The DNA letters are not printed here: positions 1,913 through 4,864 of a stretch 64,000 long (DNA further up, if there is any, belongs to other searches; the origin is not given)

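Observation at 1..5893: Cytoplasmic pyrogallol-hydroxytransferase-like molybdoenzyme cassette with a dedicated regulator: candidate uncharacterised (poly)phenol/catechol-transforming system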

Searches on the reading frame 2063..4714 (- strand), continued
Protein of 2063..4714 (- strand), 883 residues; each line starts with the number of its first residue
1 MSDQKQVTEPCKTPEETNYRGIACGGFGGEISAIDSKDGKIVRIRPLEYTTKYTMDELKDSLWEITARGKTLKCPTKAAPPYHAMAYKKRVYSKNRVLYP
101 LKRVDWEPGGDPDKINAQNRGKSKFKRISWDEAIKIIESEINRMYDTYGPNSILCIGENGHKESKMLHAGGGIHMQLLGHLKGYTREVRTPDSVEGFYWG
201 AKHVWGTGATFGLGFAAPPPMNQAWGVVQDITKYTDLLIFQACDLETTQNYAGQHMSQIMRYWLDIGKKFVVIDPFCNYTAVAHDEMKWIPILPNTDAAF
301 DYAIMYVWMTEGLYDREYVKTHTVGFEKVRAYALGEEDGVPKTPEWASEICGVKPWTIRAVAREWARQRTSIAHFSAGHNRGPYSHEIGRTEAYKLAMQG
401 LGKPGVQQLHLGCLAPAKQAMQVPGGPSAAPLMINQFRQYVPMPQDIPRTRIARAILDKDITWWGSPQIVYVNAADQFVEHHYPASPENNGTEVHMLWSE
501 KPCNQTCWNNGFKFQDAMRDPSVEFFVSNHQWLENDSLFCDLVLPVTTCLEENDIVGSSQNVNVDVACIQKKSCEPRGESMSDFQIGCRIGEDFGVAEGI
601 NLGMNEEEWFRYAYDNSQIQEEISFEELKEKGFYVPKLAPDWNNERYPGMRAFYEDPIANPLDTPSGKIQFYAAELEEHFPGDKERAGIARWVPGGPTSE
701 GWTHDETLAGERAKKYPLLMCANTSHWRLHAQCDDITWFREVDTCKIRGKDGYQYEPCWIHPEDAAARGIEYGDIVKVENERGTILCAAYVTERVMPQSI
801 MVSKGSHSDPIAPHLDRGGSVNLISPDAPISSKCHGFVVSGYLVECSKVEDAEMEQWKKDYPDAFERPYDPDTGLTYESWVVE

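Call 59: search_solved_structures(query=L024:12989-13801:+, max_evalue=1e-15)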
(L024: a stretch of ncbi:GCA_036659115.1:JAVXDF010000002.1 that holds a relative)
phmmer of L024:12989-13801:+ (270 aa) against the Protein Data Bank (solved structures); distinct sequences matched with E-value up to 1e-15: 229 (the best 60 are shown).
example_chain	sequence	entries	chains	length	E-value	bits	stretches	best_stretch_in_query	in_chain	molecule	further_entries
6m5n_A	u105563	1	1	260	4.2e-62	213.2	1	10-269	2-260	Borneol dehydrogenase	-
7wbc_A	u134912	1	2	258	2.7e-40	141.7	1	12-268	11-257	SDR family NAD(P)-dependent oxidoreductase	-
5jy1_A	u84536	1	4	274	1.5e-31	113.1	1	10-264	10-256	Putative short-chain dehydrogenase/reductase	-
3ak4_A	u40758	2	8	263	6.7e-30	107.6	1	12-266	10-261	NADH-dependent quinuclidinone reductase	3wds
7pcs_B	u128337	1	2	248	5.1e-28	101.5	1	14-269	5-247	BbsD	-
5x8h_A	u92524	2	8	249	2.3e-27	99.4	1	11-267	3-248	Short-chain dehydrogenase reductase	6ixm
2bgk_A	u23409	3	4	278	2.3e-26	96.1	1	9-267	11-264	RHIZOME SECOISOLARICIRESINOL DEHYDROGENASE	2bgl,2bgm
3woh_A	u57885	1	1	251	2.6e-26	95.9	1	7-267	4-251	SiaM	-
8sy8_A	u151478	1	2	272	4e-26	95.3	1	7-265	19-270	4-formylbenzenesulfonate dehydrogenase TsaC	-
1iy8_A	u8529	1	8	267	4.6e-26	95.1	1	15-266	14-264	LEVODIONE REDUCTASE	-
5itv_A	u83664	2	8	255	5.6e-26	94.8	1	13-266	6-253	Dihydroanticapsin 7-dehydrogenase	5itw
4e6p_A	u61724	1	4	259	1.4e-25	93.5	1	11-267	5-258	Probable sorbitol dehydrogenase (L-iditol 2-dehydrogenase)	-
6pei_A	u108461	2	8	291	1.6e-25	93.3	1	11-267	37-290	Sorbitol dehydrogenase (L-iditol 2-dehydrogenase)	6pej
1nff_A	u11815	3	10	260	1.9e-25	93.1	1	12-265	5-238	Putative oxidoreductase Rv2002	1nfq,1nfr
6zyz_A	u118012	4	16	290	2.3e-25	92.8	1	11-268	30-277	Borneol dehydrogenase from salvia rosmarinus | Borneol Dehydrogenase (salvia rosmarinus) apo structure | BORNEOL DEHYDROGENASE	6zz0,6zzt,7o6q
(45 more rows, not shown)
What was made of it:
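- In the typical family cluster the SDR resembles borneol dehydrogenase (call 59), which fits alicyclic alcohols as well as it fits reduced phenols. The family's usual SDR is most like borneol dehydrogenase (213 bits) and also matches cyclohexanol dehydrogenase and levodione reductase (call 59).
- Tried and rejected: The typical family SDR is most like borneol dehydrogenase (call 59).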

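Call 60: search_solved_structures(query=L024:13948-14466:+, max_evalue=0.001)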
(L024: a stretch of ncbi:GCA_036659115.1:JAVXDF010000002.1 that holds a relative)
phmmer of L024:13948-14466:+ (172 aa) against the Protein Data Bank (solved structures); distinct sequences matched with E-value up to 0.001: 1.
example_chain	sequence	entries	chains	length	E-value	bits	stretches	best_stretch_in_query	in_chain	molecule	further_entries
3gm5_A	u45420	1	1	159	1.8e-08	37.9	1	5-137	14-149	Lactoylglutathione lyase and related lyases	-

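Call 61: search_solved_structures(query=A1, max_evalue=1e-74, show_alignments=3)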
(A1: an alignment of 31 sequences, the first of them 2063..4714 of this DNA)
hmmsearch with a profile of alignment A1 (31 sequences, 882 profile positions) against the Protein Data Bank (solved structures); distinct sequences matched with E-value up to 1e-74: 3.
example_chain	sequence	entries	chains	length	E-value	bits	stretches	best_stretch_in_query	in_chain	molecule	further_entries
4v4c_A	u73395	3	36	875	1.2e-129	437.2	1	26-409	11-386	Pyrogallol hydroxytransferase large subunit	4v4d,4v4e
7l5i_A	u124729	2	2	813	1.5e-77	264.8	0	78-373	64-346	Trimethylamine-N-oxide reductase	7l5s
1dms_A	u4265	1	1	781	2.8e-75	257.2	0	90-374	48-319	DMSO REDUCTASE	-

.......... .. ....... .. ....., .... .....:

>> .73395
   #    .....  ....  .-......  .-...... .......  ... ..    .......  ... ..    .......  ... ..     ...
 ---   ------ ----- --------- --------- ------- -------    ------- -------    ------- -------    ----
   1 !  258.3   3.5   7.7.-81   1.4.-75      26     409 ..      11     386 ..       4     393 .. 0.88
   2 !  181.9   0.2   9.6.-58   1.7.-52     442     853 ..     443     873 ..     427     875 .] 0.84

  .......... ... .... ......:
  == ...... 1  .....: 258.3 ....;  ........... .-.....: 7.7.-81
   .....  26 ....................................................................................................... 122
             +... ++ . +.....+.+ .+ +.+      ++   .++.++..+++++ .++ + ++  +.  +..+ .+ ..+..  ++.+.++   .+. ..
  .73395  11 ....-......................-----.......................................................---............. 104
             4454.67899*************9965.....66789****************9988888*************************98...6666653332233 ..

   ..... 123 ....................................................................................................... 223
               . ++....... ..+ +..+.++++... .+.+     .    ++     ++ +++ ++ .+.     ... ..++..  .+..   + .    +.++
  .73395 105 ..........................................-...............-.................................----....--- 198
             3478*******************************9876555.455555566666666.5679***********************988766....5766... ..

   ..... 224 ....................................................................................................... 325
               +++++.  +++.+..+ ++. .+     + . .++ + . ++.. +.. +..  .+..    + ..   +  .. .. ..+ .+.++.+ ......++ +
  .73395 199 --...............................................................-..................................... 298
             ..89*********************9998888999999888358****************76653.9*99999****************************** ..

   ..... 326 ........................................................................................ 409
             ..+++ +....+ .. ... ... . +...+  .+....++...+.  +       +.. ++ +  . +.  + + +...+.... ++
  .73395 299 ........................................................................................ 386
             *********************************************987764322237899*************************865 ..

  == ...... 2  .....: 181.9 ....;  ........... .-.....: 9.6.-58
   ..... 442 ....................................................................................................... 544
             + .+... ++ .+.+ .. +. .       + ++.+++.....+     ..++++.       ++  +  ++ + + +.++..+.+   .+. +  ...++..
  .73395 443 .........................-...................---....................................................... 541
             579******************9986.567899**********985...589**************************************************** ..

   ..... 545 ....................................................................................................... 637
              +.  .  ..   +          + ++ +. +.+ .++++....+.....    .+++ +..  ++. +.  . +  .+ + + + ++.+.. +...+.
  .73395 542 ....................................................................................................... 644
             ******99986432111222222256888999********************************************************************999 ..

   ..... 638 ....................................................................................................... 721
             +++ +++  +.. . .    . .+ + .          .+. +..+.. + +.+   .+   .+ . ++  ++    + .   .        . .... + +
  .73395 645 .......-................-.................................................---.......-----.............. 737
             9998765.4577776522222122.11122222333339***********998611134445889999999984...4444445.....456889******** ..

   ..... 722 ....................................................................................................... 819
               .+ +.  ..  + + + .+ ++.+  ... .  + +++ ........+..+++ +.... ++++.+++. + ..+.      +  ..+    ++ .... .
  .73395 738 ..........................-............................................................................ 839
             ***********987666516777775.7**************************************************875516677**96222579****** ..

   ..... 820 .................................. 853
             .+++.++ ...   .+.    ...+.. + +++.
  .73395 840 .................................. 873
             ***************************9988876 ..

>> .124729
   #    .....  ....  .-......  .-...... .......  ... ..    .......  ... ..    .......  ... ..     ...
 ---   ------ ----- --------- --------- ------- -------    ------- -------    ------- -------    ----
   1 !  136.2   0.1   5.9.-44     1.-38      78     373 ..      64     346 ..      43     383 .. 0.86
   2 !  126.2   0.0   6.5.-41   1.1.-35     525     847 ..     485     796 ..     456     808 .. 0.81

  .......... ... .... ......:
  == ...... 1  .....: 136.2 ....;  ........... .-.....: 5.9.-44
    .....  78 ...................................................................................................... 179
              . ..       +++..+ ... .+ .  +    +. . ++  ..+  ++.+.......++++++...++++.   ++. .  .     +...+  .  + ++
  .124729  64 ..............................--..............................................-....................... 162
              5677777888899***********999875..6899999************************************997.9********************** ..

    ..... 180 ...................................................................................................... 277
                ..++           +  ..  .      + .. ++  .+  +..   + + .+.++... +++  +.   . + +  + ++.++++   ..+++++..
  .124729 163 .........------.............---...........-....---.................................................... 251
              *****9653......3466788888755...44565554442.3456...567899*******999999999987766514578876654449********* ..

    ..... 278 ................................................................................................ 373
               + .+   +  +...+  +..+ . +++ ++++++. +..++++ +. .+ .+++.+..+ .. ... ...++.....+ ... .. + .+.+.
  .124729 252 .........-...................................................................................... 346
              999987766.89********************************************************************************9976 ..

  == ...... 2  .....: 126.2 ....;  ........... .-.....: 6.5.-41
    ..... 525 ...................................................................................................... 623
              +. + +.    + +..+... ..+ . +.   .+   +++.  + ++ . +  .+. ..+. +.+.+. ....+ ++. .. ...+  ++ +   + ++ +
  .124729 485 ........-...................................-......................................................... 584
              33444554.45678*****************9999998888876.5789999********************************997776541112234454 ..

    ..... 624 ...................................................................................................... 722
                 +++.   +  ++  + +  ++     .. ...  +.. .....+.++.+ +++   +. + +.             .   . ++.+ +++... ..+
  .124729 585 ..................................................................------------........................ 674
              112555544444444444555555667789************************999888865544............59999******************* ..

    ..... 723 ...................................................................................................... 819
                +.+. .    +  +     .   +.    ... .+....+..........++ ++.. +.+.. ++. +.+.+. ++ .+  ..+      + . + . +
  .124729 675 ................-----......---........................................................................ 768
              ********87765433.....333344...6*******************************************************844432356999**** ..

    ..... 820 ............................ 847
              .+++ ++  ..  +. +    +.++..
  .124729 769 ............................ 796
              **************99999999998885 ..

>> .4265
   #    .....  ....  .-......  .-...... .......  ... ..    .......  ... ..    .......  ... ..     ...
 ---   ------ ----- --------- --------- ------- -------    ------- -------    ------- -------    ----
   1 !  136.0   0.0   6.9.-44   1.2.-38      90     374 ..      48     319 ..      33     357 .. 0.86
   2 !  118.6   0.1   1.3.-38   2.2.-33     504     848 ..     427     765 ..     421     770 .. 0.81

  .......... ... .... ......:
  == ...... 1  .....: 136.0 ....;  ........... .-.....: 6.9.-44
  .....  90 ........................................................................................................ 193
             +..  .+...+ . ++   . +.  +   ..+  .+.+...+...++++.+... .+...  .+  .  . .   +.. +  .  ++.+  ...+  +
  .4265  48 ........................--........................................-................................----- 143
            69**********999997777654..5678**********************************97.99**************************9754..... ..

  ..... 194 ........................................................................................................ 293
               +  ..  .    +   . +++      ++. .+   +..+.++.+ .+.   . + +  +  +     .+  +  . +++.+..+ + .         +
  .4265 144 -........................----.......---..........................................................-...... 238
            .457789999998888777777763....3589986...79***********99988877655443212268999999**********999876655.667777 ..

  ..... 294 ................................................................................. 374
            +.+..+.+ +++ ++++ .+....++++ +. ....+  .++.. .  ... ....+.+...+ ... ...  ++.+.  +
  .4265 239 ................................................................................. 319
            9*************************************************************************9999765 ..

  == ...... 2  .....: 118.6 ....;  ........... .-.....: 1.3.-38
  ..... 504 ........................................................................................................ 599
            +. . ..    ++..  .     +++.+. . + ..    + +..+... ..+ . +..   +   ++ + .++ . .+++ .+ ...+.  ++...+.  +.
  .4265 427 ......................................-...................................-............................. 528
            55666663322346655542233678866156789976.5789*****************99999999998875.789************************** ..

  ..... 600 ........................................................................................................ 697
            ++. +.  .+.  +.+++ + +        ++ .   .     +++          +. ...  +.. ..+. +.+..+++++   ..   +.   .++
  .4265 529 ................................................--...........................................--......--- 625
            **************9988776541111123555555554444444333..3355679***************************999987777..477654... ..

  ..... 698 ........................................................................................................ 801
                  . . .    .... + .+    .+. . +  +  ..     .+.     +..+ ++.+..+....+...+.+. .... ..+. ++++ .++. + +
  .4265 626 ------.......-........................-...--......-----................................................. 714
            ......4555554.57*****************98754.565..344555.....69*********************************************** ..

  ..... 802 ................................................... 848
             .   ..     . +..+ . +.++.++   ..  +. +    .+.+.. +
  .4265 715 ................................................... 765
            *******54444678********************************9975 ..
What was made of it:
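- Closest known: Periplasmic or cytoplasmic DMSO/TMAO/biotin-sulfoxide reductases. Different: They are single-subunit enzymes without a BthL-type beta, most have Tat signals, and their Mo loop is G-D-Y-S (call 61).
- It does not match the GDYSTGA of DMSO/TMAO reductases (call 61).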

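Call 77: predict_structure(alignment_id=A1)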
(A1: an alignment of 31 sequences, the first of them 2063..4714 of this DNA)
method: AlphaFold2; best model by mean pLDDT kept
length: 883 residues; sequences in the alignment: 31
mean_pLDDT: 82.8   pTM: 0.86
mean pLDDT of the five models: 82.8, 81.6, 79.9, 79.2, 78.3
residues with pLDDT >= 90: 391; 70-90: 335; 50-70: 110; < 50: 47
segments of 3 or more residues with pLDDT < 50: 1-11, 192-196, 244-250, 280-283, 376-386, 425-429
pLDDT, mean of each block of 10 residues (from residue 1): 33 75 62 88 90 93 93 89 82 92 95 92 95 97 96 80 66 84 83 53 73 59 76 92 51 71 91 67 66 87 97 97 95 94 96 95 95 58 59 91 87 75 55 56 78 91 69 72 90 93 65 91 93 88 92 76 80 91 91 92 89 86 91 90 80 90 87 86 82 81 83 92 63 71 84 91 97 96 94 90 81 92 80 72 94 96 92 89 86
secondary structure, 60 per line:
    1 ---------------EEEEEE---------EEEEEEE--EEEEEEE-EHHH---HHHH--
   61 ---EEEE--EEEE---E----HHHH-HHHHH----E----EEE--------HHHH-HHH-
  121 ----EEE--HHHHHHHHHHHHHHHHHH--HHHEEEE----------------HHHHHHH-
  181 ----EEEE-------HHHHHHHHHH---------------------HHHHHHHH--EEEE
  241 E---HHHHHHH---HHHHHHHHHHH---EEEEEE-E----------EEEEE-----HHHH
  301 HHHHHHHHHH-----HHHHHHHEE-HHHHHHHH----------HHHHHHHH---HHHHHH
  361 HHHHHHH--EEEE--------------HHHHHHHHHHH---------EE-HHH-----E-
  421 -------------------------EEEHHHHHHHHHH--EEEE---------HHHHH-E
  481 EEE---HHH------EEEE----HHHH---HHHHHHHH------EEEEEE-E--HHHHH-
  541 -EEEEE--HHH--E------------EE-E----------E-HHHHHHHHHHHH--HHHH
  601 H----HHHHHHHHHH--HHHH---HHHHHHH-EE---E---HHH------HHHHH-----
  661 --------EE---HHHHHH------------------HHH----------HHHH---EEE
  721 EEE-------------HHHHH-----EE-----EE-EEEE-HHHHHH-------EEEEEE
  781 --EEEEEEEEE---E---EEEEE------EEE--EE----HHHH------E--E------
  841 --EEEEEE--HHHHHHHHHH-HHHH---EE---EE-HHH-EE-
elements in order (helices of 4 or more, strands of 3 or more residues): E16-21 E31-37 E40-46 H55-58 E64-67 E70-73 H82-85 H87-91 E101-103 H112-115 E125-127 H130-147 E153-156 H173-179 E185-188 H196-205 H227-234 E237-241 H245-251 H255-265 E269-274 E287-291 H297-310 H316-322 H326-333 H344-351 H355-367 E370-373 H388-398 E446-448 H449-458 E461-464 H474-478 E480-483 E496-499 H504-507 H511-518 E525-530 H535-539 E542-546 H583-594 H597-601 H606-615 H618-621 H625-631 H651-655 H674-679 H711-714 E718-723 H737-741 E757-760 H762-767 E775-780 E783-791 E799-803 E810-812 H821-824 E843-848 H851-860 H862-865
